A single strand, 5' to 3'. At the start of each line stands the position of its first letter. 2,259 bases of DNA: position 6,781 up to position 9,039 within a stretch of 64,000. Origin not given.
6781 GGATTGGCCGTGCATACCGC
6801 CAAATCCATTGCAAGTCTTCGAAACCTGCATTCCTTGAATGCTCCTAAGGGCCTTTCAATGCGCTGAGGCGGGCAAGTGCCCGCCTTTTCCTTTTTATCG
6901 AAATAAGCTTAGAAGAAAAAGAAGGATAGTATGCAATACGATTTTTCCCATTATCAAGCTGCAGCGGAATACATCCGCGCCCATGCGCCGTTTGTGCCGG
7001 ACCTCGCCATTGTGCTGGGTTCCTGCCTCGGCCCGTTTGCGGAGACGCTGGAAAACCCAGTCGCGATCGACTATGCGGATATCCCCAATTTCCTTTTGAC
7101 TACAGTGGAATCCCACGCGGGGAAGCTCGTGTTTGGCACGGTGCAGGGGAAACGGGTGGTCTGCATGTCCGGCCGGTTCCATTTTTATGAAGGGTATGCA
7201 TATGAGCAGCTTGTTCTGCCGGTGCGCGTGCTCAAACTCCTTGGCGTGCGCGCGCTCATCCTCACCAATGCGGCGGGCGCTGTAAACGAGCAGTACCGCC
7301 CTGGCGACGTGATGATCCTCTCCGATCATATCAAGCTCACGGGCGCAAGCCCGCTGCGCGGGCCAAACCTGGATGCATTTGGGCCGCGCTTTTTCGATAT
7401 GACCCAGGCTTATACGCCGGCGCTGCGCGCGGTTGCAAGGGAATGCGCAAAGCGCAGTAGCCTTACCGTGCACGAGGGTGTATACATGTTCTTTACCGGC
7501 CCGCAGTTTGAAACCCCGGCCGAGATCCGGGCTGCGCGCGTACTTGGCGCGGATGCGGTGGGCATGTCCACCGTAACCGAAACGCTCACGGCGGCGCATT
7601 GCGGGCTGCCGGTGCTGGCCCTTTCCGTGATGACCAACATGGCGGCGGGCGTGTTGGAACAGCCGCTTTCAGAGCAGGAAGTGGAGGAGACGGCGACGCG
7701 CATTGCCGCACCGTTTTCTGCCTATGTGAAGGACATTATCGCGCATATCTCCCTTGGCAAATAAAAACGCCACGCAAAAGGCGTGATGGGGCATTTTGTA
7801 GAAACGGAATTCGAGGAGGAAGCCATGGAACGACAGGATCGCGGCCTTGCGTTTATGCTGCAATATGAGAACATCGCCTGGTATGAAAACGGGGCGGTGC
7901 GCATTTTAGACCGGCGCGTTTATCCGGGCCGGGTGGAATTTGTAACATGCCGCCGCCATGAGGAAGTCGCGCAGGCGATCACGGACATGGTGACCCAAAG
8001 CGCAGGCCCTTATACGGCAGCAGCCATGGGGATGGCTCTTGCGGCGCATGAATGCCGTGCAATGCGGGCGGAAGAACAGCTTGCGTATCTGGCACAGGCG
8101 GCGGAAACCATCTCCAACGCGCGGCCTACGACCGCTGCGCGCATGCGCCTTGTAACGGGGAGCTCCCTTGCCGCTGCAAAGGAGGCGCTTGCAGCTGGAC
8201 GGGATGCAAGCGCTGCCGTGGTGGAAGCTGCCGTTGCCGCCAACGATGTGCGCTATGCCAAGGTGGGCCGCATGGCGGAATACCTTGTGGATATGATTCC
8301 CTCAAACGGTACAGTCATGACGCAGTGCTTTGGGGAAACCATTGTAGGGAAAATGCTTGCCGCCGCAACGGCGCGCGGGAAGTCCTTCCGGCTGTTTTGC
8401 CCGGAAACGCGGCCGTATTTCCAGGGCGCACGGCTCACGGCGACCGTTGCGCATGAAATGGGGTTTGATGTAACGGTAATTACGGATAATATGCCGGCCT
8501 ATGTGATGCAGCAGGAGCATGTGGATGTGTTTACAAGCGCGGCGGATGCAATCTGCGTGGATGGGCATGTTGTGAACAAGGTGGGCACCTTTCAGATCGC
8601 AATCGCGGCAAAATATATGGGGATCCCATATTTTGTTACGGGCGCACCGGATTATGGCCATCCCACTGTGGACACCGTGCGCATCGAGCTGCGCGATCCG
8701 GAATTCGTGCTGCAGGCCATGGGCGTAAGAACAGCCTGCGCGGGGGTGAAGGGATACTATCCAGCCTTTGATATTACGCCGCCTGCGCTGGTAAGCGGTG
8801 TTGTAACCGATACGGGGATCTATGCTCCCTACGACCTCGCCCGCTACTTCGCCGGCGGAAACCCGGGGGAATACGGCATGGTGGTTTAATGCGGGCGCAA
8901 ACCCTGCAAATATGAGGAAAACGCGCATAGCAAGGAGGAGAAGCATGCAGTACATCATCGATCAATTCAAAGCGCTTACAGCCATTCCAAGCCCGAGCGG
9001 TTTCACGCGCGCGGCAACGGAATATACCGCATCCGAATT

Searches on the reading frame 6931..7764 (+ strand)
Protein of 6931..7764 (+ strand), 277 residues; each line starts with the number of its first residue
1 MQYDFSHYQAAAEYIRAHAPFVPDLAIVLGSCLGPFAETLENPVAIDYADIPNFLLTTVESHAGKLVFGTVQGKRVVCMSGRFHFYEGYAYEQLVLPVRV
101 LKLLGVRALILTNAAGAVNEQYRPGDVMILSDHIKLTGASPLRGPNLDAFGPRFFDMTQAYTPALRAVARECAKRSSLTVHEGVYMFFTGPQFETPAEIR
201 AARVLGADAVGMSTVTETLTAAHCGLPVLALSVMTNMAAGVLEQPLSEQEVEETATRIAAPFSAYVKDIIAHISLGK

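Call 7: search_protein_families(library=pfam, proteins=[window:6931-7764:+])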
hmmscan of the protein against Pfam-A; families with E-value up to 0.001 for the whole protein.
window:6931-7764:+ (277 aa): 1 family
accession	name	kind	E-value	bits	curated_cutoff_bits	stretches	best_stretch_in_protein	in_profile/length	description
PF01048.26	PNP_UDP_1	-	8.3e-52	176.3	25.1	1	27-271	4-233/233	Phosphorylase superfamily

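Call 9: find_related_loci(query=window:6931-7764:+, collection=genome_contigs, flank=3000)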
Query window:6931-7764:+ (277 aa) in genome_contigs; peptide patterns used: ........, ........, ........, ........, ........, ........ (x = any residue, [..] = any of these).
479 stretches matched a pattern; 438 encode a relative of the query (tblastn E <= 1e-3); the best 80 are kept; 80 distinct loci.
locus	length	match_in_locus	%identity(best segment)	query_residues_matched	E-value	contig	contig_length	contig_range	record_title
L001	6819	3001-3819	87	1-273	1e-162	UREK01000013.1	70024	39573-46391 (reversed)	uncultured Clostridiales bacterium isolate UMGS922 genome assembly, contig: NODE_106_length_70024_cov_9.189412, whole ge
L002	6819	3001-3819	84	1-273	3e-157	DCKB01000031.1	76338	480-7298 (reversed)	MAG TPA_asm: Christensenella sp. UBA1685 UBA1685_contig_745, whole genome shotgun sequence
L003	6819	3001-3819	84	1-273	2e-154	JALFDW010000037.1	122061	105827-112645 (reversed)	MAG: bacterium isolate SUG591 k141_172005, whole genome shotgun sequence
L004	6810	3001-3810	80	1-270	2e-149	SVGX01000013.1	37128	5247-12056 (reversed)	MAG: Clostridiales bacterium isolate SIG369 NODE_24177_length_37128_cov_1.497608, whole genome shotgun sequence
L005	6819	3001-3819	79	1-273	3e-143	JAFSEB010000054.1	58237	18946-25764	MAG: Clostridia bacterium isolate RGIG3058 Goat_Rectum-5__c406903, whole genome shotgun sequence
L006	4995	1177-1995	72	1-273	1e-138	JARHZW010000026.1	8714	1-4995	MAG: Candidatus Limivicinus sp. isolate cluster1_bin.55 k127_226933, whole genome shotgun sequence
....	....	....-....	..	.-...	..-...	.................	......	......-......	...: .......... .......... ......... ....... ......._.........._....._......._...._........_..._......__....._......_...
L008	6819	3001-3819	71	1-273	3e-138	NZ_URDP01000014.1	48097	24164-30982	Uncultured Oscillibacter sp. isolate UMGS906, whole genome shotgun sequence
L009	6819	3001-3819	71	1-273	4e-138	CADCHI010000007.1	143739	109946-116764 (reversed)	MAG: uncultured Clostridiales bacterium isolate RUG14645 genome assembly, contig: RUG14645_asm_7, whole genome shotgun s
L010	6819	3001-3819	70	1-273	3e-138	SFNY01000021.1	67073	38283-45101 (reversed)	MAG: Clostridiales bacterium isolate W3P1.014 Contig172, whole genome shotgun sequence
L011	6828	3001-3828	71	1-276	7e-138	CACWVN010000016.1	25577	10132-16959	MAG: uncultured Clostridiales bacterium isolate RUG10947 genome assembly, contig: RUG10947_asm_16, whole genome shotgun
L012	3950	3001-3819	72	1-273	4e-139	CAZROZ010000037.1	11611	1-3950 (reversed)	MAG TPA_asm: uncultured Lachnospiraceae bacterium isolate SRP314395_co1_172 genome assembly, contig: NODE_5156_length_11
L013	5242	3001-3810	73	1-270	5e-138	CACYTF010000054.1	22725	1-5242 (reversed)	MAG: uncultured Clostridiales bacterium isolate RUG12259 genome assembly, contig: RUG12259_asm_54, whole genome shotgun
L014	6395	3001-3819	71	1-273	1e-137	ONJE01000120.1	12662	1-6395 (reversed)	uncultured Clostridiales bacterium isolate RUG340 genome assembly, contig: scaffold_6720, whole genome shotgun sequence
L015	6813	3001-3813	71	1-271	3e-137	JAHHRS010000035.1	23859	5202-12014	MAG: Oscillospiraceae bacterium isolate MAG036 MAG036_35, whole genome shotgun sequence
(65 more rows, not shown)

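Call 14: find_related_loci(query=window:6931-7764:+, collection=metagenome_contigs, flank=1500)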
Query window:6931-7764:+ (277 aa) in metagenome_contigs; peptide patterns used: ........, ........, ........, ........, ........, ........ (x = any residue, [..] = any of these).
392 stretches matched a pattern; 330 encode a relative of the query (tblastn E <= 1e-3); the best 80 are kept; 80 distinct loci.
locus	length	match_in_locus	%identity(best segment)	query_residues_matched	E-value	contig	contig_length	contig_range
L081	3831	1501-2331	99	1-277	0e+0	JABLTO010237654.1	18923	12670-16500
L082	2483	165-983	87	1-273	8e-170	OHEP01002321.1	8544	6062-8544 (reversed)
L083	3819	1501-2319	87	1-273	5e-164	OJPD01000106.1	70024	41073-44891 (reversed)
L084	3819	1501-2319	84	1-273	2e-158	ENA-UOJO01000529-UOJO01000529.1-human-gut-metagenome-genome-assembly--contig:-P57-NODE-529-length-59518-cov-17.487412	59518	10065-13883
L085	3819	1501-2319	84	1-273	2e-158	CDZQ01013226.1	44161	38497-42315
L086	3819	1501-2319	84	1-273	3e-157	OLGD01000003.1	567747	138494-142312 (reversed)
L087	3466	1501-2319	84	1-273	1e-159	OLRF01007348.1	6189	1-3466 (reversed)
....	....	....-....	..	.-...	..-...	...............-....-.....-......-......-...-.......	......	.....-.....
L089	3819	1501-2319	83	1-273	7e-156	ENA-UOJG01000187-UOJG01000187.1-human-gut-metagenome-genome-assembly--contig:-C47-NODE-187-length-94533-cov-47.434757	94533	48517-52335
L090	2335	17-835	73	1-273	7e-148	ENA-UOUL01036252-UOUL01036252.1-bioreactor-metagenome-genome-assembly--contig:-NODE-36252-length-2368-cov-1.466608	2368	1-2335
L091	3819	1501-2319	71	1-273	7e-138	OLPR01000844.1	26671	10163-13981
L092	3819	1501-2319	71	1-273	9e-138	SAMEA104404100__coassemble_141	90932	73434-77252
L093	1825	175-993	71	1-273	3e-147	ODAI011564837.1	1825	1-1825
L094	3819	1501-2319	70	1-273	4e-137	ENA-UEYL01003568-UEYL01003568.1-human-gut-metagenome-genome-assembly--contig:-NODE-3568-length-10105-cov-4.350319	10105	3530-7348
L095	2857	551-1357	71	3-271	9e-141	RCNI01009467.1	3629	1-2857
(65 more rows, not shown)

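Call 16: find_homologous_proteins(query=window:6931-7764:+, max_evalue=1e-60)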
Query window:6931-7764:+ (277 aa): 7196 proteins with E <= 1e-60 among 8000 candidates; the best 120 are listed.
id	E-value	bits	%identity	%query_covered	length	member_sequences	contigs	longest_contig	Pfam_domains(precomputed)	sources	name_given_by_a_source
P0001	2.0e-179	613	100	100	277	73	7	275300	PF01048.27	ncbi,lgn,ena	-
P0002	4.8e-155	533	87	99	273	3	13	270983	PF01048.27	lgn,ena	-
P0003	4.9e-154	529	87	99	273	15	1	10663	PF01048.27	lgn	-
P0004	1.3e-150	518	84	98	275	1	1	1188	PF01048.27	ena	-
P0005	5.7e-147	506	83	99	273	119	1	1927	PF01048.27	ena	-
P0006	9.1e-147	506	82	99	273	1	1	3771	PF01048.27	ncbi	-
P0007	4.7e-146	503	84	99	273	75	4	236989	PF01048.27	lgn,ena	-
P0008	1.0e-145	502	82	99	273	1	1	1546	PF01048.27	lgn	-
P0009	3.6e-143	494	79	99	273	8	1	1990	PF01048.27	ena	-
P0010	1.6e-142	492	79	99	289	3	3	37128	PF01048.27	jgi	-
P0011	3.8e-140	484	-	-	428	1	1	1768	PF01048.27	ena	-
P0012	1.1e-135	469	76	99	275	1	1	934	PF01048.27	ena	-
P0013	1.2e-133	463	75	99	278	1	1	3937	PF01048.27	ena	-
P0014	2.8e-133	461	73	99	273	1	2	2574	PF01048.27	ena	-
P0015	3.5e-133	461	73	99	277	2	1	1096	PF01048.27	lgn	-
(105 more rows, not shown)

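Call 17: find_encoding_contigs(protein=window:6931-7764:+, flank=1500, max_places=10)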
Protein window:6931-7764:+ (277 aa): 11 contigs read that carry it; 10 places shown.
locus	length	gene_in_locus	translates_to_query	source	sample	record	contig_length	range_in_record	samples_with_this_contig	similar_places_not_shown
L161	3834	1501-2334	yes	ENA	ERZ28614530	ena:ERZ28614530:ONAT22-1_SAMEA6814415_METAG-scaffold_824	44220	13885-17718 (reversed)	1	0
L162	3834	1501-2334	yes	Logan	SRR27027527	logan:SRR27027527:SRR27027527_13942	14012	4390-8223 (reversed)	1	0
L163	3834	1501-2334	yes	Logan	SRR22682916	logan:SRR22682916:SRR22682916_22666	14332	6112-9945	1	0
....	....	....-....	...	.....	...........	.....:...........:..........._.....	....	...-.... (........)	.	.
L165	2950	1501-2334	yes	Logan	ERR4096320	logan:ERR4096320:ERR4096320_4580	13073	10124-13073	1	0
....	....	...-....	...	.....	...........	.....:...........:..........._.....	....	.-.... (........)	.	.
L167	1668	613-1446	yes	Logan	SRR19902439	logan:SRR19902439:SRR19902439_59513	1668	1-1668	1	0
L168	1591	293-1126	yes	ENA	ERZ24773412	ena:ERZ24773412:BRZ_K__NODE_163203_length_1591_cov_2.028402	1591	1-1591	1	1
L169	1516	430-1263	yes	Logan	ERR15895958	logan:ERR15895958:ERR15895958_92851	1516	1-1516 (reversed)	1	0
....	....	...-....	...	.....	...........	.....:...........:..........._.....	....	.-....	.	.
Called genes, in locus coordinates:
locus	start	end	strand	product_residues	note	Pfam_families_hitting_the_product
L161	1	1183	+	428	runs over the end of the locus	PF08501:Shikimate_dh_N, PF18317:SDH_C (faint), PF01202:SKI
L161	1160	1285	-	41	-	-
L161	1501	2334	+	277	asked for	PF01048:PNP_UDP_1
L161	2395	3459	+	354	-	PF01008:IF-2B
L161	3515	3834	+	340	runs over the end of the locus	PF05343:Peptidase_M42, PF01546:Peptidase_M20 (weak)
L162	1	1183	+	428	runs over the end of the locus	PF08501:Shikimate_dh_N, PF18317:SDH_C (faint), PF01202:SKI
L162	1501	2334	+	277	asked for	PF01048:PNP_UDP_1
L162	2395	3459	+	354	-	PF01008:IF-2B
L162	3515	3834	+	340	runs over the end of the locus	PF05343:Peptidase_M42, PF01546:Peptidase_M20 (weak)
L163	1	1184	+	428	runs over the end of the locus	PF08501:Shikimate_dh_N, PF18317:SDH_C (faint), PF01202:SKI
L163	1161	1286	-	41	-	-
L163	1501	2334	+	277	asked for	PF01048:PNP_UDP_1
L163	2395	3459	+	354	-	PF01008:IF-2B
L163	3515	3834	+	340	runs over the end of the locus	PF05343:Peptidase_M42, PF01546:Peptidase_M20 (weak)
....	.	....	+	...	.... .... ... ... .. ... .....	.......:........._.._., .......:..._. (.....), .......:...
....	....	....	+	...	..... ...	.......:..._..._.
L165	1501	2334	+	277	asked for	PF01048:PNP_UDP_1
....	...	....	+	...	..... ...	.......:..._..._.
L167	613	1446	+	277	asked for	PF01048:PNP_UDP_1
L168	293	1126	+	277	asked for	PF01048:PNP_UDP_1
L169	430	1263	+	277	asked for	PF01048:PNP_UDP_1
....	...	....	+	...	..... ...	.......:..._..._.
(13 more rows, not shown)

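Call 19: find_encoding_contigs(protein=P0003, flank=1500, max_places=3)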
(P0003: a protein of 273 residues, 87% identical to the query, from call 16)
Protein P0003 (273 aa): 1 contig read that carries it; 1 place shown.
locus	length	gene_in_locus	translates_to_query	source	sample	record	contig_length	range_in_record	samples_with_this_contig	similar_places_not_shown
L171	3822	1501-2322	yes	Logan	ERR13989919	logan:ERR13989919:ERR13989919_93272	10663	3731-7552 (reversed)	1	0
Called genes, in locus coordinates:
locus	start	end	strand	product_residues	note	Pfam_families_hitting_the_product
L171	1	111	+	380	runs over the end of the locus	PF01817:CM_2, PF00800:PDT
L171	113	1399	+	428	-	PF08501:Shikimate_dh_N, PF01202:SKI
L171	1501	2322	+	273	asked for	PF01048:PNP_UDP_1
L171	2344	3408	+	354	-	PF01008:IF-2B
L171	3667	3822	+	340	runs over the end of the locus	PF05343:Peptidase_M42, PF01546:Peptidase_M20 (weak)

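Call 20: find_encoding_contigs(protein=P0006, flank=1500, max_places=3)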
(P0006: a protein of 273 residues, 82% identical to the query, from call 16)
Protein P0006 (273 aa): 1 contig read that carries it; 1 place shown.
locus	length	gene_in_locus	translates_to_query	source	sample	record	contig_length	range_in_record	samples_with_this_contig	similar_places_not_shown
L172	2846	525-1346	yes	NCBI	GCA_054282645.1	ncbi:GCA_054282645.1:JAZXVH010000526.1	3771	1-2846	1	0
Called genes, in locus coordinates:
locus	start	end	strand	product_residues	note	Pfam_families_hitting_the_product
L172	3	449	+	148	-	?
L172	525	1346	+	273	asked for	PF01048:PNP_UDP_1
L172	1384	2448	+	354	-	PF01008:IF-2B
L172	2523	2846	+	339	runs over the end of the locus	PF05343:Peptidase_M42, PF01546:Peptidase_M20 (weak)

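Call 21: find_encoding_contigs(protein=P0005, flank=1500, max_places=3)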
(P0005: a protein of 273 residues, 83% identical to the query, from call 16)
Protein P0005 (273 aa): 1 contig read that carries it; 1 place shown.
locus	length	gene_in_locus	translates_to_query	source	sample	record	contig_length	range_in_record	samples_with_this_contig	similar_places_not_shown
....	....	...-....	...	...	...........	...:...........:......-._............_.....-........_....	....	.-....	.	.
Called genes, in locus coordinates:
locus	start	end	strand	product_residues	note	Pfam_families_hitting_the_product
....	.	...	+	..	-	?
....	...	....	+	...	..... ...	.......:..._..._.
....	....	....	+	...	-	?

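Call 22: find_encoding_contigs(protein=P0013, flank=1500, max_places=3)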
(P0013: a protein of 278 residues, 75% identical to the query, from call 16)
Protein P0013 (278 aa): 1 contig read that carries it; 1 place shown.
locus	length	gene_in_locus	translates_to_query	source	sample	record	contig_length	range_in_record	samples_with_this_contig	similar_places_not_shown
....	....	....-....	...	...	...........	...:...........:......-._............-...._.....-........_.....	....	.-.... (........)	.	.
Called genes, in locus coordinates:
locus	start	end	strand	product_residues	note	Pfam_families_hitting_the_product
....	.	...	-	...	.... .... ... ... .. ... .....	?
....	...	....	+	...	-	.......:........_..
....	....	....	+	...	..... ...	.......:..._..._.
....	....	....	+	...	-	?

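Call 31: find_encoding_contigs(protein=P0004, flank=1500, max_places=2)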
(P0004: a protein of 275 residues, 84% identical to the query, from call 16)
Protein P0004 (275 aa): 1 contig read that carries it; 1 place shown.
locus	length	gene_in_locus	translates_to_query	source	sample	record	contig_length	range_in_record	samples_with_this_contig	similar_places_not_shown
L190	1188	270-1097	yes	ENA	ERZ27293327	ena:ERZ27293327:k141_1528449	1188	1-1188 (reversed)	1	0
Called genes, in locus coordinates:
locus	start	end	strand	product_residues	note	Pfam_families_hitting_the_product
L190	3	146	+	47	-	?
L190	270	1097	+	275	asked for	PF01048:PNP_UDP_1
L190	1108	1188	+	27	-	?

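Call 32: find_encoding_contigs(protein=P0008, flank=1500, max_places=2)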
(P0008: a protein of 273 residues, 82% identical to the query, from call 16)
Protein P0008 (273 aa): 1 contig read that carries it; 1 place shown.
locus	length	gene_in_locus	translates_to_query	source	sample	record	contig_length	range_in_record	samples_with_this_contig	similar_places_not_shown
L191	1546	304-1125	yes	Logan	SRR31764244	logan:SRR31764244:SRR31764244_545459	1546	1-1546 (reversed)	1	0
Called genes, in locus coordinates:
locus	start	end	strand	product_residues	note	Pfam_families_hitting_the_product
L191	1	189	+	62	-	?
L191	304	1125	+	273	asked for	PF01048:PNP_UDP_1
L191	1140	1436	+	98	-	-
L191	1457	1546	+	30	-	?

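Call 33: find_encoding_contigs(protein=P0009, flank=1500, max_places=2)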
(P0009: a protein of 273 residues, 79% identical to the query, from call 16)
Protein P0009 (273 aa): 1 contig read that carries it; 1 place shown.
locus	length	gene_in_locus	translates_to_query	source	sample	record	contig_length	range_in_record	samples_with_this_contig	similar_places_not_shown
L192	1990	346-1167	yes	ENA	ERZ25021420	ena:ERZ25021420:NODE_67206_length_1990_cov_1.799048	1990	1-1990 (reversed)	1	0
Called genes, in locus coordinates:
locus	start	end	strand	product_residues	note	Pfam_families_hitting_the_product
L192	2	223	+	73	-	?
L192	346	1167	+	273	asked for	PF01048:PNP_UDP_1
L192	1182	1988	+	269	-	?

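Call 34: find_encoding_contigs(protein=P0012, flank=1500, max_places=2)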
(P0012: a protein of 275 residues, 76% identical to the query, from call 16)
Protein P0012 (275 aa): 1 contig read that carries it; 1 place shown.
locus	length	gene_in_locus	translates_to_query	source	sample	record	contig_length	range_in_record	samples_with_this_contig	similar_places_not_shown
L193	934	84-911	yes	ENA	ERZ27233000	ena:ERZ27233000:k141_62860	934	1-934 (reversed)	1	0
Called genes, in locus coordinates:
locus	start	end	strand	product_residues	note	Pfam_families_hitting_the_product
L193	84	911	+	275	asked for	PF01048:PNP_UDP_1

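Call 40: search_protein_families(library=ncbifam, proteins=[window:6931-7764:+])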
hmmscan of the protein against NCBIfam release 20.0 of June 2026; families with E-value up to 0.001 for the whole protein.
window:6931-7764:+ (277 aa): 11 families
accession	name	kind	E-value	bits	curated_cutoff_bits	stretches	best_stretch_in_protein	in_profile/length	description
NF006054.0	PRK08202.1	equivalog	5.6e-108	360.6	218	1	6-272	6-273/274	purine-nucleoside phosphorylase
TIGR01697.1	PNPH-PUNA-XAPA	subfamily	3.6e-99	331.1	197.1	1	24-271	1-247/247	inosine/guanosine/xanthosine phosphorylase family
TIGR01700.1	PNPH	equivalog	2.3e-95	318.7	293.35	1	24-271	1-249/249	purine nucleoside phosphorylase I, inosine and guanosine-specific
TIGR01698.1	PUNP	equivalog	1.1e-82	277.2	302.6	1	24-271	1-245/245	purine-nucleoside phosphorylase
TIGR01699.1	XAPA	equivalog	1.6e-68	231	370.9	1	25-256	2-233/248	xanthosine phosphorylase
TIGR01694.1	MTAP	equivalog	7.3e-26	91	274.85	1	100-271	70-239/240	S-methyl-5'-thioadenosine phosphorylase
NF006334.0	PRK08564.1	equivalog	3.3e-19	69.1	382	1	63-273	40-250/267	S-methyl-5'-thioadenosine phosphorylase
NF006599.0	PRK09136.1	equivalog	1.2e-17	63.9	223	1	62-257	33-231/247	S-methyl-5'-thioinosine phosphorylase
NF005876.0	PRK07823.1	equivalog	1.3e-12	47.4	306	1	66-272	40-244/267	S-methyl-5'-thioadenosine phosphorylase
NF006492.0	PRK08931.1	equivalog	2.9e-12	46.6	437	1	63-235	36-208/291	S-methyl-5'-thioadenosine phosphorylase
NF005657.0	PRK07432.1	equivalog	6.2e-10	38.7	453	1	58-234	31-210/291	S-methyl-5'-thioadenosine phosphorylase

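Call 54: find_encoding_contigs(protein=P0002, flank=1200, max_places=10)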
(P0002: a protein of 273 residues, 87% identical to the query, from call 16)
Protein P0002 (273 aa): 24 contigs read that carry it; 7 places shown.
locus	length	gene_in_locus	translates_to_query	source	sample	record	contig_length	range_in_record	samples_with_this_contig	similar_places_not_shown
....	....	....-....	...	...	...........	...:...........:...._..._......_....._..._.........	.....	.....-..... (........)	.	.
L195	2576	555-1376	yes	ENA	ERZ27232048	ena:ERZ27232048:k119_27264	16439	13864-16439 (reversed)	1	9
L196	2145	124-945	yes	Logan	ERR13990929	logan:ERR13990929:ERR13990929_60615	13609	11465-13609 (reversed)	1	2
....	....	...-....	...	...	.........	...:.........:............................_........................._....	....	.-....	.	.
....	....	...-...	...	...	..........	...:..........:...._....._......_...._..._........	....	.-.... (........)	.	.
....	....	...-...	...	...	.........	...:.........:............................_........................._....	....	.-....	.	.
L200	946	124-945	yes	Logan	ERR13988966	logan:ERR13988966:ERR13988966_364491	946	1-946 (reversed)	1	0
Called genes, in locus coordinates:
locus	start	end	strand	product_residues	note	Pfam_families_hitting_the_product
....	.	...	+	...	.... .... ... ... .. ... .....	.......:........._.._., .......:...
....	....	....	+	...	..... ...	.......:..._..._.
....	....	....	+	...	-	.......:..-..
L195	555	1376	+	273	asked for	PF01048:PNP_UDP_1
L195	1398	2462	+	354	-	PF01008:IF-2B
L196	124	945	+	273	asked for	PF01048:PNP_UDP_1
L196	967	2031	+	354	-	PF01008:IF-2B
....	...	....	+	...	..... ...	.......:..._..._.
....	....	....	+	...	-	?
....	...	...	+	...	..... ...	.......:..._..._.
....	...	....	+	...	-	?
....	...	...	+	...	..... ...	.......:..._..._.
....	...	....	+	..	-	?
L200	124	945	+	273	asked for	PF01048:PNP_UDP_1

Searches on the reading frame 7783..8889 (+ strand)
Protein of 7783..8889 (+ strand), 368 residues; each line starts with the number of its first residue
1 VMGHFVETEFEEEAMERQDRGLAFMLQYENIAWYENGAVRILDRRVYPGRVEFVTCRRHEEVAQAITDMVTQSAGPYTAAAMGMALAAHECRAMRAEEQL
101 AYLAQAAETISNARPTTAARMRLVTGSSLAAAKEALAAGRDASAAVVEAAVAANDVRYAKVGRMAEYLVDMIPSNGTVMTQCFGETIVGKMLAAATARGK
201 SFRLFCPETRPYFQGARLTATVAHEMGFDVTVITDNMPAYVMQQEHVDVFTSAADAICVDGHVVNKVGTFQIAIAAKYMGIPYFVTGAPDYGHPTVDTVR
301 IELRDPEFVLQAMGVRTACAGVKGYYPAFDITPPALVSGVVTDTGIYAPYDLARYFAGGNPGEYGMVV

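Call 7: search_protein_families(library=pfam, proteins=[window:7783-8889:+])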
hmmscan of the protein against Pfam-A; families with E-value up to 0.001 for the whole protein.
window:7783-8889:+ (368 aa): 1 family
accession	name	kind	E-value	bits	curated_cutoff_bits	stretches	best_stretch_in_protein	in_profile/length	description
PF01008.23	IF-2B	-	6.7e-44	150.6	22.4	1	79-349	11-280/280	Initiation factor 2 subunit family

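Call 40: search_protein_families(library=ncbifam, proteins=[window:7783-8889:+])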
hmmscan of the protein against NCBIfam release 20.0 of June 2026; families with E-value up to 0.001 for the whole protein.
window:7783-8889:+ (368 aa): 8 families
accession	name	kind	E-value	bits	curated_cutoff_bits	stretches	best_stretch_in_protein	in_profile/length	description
NF004326.0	PRK05720.1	subfamily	1.6e-99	333.1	271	1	22-353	4-346/358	s-methyl-5-thioribose-1-phosphate isomerase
TIGR00512.1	salvage_mtnA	equivalog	3.8e-58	197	279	1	33-348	4-334/335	S-methyl-5-thioribose-1-phosphate isomerase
TIGR00524.1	eIF-2B_rel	subfamily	2.3e-53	181.3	185.85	1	56-348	1-302/303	S-methyl-5-thioribose-1-phosphate isomerase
NF004436.0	PRK05772.1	equivalog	3.2e-52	178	521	1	29-349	17-352/363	S-methyl-5-thioribose-1-phosphate isomerase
NF004700.0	PRK06036.1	equivalog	6.4e-49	166.8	528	1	30-349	3-330/339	S-methyl-5-thioribose-1-phosphate isomerase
TIGR00511.1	ribulose_e2b2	equivalog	1.8e-36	125.9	314.1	1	60-351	3-290/301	ribose 1,5-bisphosphate isomerase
NF006210.0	PRK08335.1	equivalog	2.1e-20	73.1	339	1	168-349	103-271/275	translation initiation factor IF-2B subunit alpha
NF004994.0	PRK06372.1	equivalog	8.5e-10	38.4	249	1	200-287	108-192/253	translation initiation factor IF-2B subunit delta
